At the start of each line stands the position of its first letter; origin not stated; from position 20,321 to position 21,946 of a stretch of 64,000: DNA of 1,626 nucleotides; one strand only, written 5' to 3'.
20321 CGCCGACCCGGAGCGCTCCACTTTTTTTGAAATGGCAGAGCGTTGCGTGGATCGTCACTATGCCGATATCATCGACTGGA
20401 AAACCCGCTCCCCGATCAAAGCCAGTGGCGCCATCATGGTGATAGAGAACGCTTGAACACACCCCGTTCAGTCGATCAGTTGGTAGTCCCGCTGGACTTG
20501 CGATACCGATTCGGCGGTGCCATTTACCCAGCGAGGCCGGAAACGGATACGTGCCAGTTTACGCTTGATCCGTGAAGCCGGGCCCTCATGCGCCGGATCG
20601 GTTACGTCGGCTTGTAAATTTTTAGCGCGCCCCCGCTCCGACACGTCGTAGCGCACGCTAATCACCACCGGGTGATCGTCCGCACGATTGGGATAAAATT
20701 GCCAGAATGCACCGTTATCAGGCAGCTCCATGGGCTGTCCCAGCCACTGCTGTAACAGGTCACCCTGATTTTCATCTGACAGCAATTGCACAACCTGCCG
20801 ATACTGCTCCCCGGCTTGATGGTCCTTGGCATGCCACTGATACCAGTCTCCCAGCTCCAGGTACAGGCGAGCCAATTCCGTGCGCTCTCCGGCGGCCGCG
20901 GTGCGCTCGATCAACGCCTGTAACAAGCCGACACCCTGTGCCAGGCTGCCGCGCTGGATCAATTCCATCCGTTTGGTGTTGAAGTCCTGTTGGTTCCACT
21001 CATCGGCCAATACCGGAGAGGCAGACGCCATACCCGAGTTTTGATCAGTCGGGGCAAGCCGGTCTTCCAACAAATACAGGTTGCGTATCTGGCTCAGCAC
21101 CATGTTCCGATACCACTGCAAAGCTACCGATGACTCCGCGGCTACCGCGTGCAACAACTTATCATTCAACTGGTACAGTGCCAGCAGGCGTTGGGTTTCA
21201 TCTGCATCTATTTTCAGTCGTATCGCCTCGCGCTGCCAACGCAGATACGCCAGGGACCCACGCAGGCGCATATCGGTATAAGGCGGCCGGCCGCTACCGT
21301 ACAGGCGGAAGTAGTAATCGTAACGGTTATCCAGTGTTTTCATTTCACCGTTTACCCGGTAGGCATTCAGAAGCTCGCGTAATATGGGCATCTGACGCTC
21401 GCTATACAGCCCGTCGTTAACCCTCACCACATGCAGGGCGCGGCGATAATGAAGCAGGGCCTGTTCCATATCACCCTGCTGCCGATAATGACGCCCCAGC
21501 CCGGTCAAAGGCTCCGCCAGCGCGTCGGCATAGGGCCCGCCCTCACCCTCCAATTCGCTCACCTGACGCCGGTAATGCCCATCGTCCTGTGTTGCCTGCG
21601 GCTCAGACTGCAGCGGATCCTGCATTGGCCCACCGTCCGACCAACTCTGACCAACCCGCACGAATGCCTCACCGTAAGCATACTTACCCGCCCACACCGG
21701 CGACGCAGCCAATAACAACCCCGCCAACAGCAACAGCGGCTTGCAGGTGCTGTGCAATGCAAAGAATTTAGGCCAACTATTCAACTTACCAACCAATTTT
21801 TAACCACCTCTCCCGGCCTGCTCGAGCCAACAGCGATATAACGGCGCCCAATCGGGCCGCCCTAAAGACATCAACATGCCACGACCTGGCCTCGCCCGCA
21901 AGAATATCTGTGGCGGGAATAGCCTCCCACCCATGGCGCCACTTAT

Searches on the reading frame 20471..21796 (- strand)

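Call 55: search_protein_families(library=pfam, proteins=[window:20471-21796:-], max_evalue=0.001)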
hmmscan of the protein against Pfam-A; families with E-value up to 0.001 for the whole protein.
window:20471-21796:- (442 aa): 4 families
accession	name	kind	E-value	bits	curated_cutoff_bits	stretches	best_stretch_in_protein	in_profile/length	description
PF13424.12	TPR_12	-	3.4e-06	27.6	30.1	1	83-121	34-72/77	Tetratricopeptide repeat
PF13176.12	TPR_7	-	3.7e-06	27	27.9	1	97-123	2-28/36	Tetratricopeptide repeat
PF00515.34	TPR_1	-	5.4e-05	23.3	27.8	1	95-122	2-29/34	Tetratricopeptide repeat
PF07719.23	TPR_2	-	0.00011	22.5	27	0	94-121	1-28/34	Tetratricopeptide repeat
